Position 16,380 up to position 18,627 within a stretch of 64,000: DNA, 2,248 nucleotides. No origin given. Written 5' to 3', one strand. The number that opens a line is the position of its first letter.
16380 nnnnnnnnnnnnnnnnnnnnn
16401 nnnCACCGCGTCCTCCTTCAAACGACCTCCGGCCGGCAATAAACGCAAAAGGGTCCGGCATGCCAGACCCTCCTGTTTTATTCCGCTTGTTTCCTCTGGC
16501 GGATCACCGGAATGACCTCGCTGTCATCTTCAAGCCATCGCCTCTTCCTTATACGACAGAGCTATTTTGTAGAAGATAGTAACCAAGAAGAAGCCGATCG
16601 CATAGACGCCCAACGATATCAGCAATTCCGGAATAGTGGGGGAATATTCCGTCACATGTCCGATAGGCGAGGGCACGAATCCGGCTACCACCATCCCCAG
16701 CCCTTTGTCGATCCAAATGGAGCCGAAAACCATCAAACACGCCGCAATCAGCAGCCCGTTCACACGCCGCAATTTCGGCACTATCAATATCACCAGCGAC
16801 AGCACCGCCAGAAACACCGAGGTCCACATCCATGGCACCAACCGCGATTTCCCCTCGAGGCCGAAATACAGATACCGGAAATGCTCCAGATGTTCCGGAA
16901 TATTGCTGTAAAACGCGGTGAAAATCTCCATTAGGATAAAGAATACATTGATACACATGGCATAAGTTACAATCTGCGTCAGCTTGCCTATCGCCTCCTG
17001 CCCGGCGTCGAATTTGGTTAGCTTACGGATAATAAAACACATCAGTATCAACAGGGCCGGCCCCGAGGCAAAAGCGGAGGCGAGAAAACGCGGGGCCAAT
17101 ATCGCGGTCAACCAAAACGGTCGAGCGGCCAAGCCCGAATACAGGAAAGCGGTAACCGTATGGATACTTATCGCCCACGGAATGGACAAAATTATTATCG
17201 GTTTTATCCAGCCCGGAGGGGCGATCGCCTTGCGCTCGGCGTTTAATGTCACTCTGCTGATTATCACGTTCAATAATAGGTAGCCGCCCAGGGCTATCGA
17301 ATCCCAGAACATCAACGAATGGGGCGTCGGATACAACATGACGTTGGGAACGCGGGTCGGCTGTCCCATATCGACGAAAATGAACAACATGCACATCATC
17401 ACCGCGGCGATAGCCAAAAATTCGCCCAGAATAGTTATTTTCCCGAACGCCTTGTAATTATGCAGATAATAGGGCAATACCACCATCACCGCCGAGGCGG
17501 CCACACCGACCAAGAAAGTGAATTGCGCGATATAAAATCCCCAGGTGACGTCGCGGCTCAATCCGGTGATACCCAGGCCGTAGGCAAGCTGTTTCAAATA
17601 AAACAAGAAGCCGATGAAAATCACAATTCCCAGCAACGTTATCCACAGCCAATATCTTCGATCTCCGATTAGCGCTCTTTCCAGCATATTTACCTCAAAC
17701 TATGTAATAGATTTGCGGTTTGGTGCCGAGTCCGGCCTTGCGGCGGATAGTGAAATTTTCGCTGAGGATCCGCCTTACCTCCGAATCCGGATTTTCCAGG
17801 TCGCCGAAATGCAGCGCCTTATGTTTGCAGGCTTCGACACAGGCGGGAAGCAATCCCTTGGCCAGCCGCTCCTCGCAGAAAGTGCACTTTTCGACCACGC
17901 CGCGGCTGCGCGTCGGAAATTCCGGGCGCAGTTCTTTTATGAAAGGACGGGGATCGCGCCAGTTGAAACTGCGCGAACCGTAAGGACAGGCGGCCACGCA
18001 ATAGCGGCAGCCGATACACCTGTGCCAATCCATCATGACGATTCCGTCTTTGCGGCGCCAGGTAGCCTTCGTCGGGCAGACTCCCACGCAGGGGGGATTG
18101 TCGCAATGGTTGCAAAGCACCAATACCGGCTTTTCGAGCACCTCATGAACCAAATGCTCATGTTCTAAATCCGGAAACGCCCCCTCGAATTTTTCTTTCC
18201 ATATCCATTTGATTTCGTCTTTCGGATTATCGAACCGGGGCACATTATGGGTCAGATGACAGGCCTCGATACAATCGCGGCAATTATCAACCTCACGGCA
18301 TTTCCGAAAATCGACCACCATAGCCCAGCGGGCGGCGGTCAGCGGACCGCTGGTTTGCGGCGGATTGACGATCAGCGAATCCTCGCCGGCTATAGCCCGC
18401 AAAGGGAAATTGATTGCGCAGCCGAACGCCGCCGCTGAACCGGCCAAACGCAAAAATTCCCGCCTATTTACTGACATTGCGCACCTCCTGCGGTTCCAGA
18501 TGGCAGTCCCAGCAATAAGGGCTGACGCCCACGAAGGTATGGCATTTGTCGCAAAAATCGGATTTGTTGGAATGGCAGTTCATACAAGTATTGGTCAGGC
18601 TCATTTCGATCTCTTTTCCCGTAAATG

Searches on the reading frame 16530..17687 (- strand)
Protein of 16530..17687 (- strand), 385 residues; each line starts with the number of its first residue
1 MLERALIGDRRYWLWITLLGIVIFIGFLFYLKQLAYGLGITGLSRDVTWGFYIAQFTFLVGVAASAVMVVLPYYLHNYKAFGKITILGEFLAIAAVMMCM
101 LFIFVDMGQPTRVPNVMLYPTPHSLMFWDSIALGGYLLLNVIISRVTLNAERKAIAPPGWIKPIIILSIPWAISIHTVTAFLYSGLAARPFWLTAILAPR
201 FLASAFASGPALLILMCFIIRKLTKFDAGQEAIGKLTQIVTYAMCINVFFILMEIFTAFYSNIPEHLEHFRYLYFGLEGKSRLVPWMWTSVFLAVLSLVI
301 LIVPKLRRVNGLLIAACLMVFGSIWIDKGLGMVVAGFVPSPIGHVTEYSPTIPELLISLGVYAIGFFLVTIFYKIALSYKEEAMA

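Call 24: search_protein_families(library=ncbifam, proteins=[window:16530-17687:-], max_evalue=1e-10)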
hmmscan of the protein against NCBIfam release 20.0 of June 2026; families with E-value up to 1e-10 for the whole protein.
window:16530-17687:- (385 aa): 3 families
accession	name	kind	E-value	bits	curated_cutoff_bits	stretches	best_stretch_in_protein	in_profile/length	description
NF045798.1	DsrP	equivalog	4.7e-142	473.5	350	1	1-381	1-345/346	sulfate reduction electron transfer complex DsrMKJOP subunit DsrP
NF041784.1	mnquin_red_QrcD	equivalog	2.3e-16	60.1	570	0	201-375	223-397/408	menaquinone reductase integral membrane subunit QrcD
NF011568.0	PRK14992.1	equivalog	7.3e-11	42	314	1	45-217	15-186/341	tetrathionate reductase subunit TtrC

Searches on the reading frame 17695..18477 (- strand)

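Call 24: search_protein_families(library=ncbifam, proteins=[window:17695-18477:-], max_evalue=1e-10)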
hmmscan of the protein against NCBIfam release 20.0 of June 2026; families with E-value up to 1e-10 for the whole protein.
window:17695-18477:- (260 aa): 16 families
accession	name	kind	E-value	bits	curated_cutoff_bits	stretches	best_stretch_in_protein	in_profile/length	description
NF045797.1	DsrO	equivalog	1.4e-91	306.1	200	1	1-260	1-235/235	sulfate reduction electron transfer complex DsrMKJOP subunit DsrO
NF041715.1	arsenate_red_ArrB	equivalog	6.7e-43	146.9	450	2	50-177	2-112/233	arsenate respiratory reductase iron-sulfur subunit ArrB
NF041782.1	mnquin_red_QrcC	equivalog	2.4e-42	145.3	400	1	51-259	1-225/239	menaquinone reductase iron-sulfur cluster-binding subunit QrcC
NF011569.0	PRK14993.1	equivalog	3.1e-42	144.7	416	1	32-259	26-222/244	tetrathionate reductase subunit TtrB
TIGR03149.1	cyt_nit_nrfC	equivalog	3.8e-42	144.2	377.6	1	47-259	35-216/225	cytochrome c nitrite reductase Fe-S protein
TIGR02951.1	DMSO_dmsB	equivalog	4.4e-31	108.1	214.1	1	64-172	12-115/161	DMSO/selenate family reductase complex B subunit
NF045715.1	sulf_resp_HmcB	equivalog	2.8e-26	92.3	420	1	5-228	2-199/307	sulfate respiration complex iron-sulfur protein HmcB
TIGR03478.1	DMSO_red_II_bet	subfamily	1.1e-25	90.2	480.7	1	121-259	130-253/321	DMSO reductase family type II enzyme, iron-sulfur subunit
NF008134.0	PRK10882.1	equivalog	4e-22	78.7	263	1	122-240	113-221/329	hydrogenase 2 operon protein HybA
NF038355.1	FDH3_beta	equivalog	9.2e-22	77.9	240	1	115-229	47-166/180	formate dehydrogenase FDH3 subunit beta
NF042979.1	EthbenzDh_ebdB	equivalog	1.8e-20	73.1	740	1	121-259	152-275/354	ethylbenzene dehydrogenase subunit beta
NF007658.0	PRK10330.1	equivalog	1.9e-17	63.3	260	1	55-227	7-157/181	electron transport protein HydN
NF009408.0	PRK12769.1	equivalog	1e-16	60.3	1003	1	65-224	14-144/659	formate-dependent uric acid utilization protein AegA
TIGR01582.1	FDH-beta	equivalog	2.9e-16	59.4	334.7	1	122-236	93-191/283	formate dehydrogenase subunit beta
TIGR01660.1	narH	equivalog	1.7e-14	53.2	524.05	1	120-225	181-270/492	nitrate reductase subunit beta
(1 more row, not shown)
